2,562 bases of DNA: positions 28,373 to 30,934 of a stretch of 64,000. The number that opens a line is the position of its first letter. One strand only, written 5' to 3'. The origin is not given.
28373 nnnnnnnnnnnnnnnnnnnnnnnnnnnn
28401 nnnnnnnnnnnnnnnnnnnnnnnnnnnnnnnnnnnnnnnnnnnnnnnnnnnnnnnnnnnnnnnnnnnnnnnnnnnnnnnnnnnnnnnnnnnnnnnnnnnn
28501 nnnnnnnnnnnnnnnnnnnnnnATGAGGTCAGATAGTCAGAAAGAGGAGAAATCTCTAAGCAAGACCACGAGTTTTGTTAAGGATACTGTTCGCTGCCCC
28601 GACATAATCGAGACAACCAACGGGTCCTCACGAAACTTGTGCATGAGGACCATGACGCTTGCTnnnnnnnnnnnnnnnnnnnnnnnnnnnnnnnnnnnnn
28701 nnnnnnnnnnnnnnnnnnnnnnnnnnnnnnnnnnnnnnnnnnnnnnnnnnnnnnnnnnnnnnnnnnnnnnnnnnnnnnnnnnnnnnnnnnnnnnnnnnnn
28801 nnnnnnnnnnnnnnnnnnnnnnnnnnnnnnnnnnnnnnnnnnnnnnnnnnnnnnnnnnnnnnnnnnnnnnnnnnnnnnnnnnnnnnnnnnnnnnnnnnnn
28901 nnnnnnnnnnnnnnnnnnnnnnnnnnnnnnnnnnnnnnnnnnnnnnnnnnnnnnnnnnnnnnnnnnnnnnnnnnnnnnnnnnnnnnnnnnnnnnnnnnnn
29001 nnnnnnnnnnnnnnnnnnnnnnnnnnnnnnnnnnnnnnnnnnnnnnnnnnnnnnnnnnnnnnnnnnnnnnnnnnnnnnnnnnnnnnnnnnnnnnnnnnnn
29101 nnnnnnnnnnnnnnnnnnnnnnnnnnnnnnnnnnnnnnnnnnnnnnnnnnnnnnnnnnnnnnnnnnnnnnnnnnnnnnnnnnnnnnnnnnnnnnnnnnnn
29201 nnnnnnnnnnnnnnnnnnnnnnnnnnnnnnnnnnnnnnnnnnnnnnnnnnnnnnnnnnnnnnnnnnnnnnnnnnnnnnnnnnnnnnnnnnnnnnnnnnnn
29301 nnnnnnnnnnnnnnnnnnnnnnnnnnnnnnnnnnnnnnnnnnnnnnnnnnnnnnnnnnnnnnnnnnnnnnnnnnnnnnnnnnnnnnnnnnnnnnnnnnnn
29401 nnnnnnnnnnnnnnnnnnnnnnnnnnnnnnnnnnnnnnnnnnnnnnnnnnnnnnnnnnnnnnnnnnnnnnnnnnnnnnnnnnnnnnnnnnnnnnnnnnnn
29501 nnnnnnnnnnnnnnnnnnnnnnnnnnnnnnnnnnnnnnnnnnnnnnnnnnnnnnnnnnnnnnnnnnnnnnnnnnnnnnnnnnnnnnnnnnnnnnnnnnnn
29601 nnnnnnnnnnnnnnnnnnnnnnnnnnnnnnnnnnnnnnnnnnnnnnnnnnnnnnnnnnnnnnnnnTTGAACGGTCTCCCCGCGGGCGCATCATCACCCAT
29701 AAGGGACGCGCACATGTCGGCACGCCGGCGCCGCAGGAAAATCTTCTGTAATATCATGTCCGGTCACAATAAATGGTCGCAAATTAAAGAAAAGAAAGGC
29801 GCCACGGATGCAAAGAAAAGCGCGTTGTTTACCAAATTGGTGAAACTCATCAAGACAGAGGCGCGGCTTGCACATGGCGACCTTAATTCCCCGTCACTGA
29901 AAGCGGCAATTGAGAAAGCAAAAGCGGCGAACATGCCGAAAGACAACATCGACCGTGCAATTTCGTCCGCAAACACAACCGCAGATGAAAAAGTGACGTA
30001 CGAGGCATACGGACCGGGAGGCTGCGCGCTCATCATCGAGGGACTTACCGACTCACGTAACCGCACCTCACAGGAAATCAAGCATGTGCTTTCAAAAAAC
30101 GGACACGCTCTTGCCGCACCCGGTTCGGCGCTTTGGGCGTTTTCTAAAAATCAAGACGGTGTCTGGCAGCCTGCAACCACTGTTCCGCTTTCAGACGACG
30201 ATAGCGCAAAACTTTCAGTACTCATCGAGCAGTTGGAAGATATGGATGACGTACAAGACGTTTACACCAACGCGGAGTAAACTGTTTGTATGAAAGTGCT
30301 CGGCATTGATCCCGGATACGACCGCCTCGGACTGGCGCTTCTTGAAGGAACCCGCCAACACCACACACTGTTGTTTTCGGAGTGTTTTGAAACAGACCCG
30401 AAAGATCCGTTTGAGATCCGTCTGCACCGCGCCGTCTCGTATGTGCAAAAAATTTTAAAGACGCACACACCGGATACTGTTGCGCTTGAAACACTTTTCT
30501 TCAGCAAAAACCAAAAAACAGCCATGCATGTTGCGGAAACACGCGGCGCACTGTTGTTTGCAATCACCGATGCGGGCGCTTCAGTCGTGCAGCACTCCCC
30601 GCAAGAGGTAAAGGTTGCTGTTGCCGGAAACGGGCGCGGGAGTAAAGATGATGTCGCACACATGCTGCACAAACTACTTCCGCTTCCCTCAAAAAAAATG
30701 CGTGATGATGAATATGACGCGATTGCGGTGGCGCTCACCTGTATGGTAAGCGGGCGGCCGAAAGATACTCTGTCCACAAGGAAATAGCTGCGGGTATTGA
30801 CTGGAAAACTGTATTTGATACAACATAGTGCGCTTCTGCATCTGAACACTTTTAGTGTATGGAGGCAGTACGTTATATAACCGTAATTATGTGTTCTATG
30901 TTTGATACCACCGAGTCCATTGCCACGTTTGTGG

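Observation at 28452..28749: Candidate ~160-nt sRNA (6S-like architecture) with its own intrinsic terminator between pilB and ruvB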

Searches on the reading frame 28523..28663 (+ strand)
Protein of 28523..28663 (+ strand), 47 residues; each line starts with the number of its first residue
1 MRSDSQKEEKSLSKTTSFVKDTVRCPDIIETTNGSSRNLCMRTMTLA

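Call 48: search_protein_families(library=pfam, proteins=[window:28523-28663:+], max_evalue=0.01)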
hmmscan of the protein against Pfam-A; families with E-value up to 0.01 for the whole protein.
window:28523-28663:+ (47 aa): 0 families

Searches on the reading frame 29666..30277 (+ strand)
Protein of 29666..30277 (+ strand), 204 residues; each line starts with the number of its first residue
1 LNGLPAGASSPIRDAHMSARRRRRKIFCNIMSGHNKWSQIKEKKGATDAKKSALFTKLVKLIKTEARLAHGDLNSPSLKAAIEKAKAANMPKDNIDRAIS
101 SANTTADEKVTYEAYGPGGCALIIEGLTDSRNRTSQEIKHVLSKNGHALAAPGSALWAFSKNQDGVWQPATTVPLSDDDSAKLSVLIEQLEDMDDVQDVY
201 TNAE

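Call 73: search_protein_families(library=pfam, proteins=[window:29666-30277:+], max_evalue=0.0001)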
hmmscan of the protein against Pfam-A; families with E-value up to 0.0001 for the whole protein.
window:29666-30277:+ (204 aa): 2 families
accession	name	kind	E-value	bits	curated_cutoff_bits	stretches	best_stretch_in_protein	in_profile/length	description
PF01709.26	Transcrip_reg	-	6.8e-28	97.8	27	2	108-161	2-55/160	TACO1/YebC second and third domain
PF20772.2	TACO1_YebC_N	-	1.9e-22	79.9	36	1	35-103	1-71/73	TACO1/YebC protein N-terminal domain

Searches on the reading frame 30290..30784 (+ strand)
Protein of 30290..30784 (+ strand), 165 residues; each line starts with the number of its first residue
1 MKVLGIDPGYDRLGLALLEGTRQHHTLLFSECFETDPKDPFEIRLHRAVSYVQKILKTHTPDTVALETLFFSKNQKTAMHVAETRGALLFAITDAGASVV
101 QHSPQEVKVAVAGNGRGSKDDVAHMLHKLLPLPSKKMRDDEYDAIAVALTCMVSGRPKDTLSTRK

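Call 73: search_protein_families(library=pfam, proteins=[window:30290-30784:+], max_evalue=0.0001)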
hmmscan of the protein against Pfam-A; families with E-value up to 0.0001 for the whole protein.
window:30290-30784:+ (165 aa): 1 family
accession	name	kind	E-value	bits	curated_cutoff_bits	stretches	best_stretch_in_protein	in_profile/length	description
PF02075.23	RuvC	-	2.8e-35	121.8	22.2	1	3-150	1-147/148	Crossover junction endodeoxyribonuclease RuvC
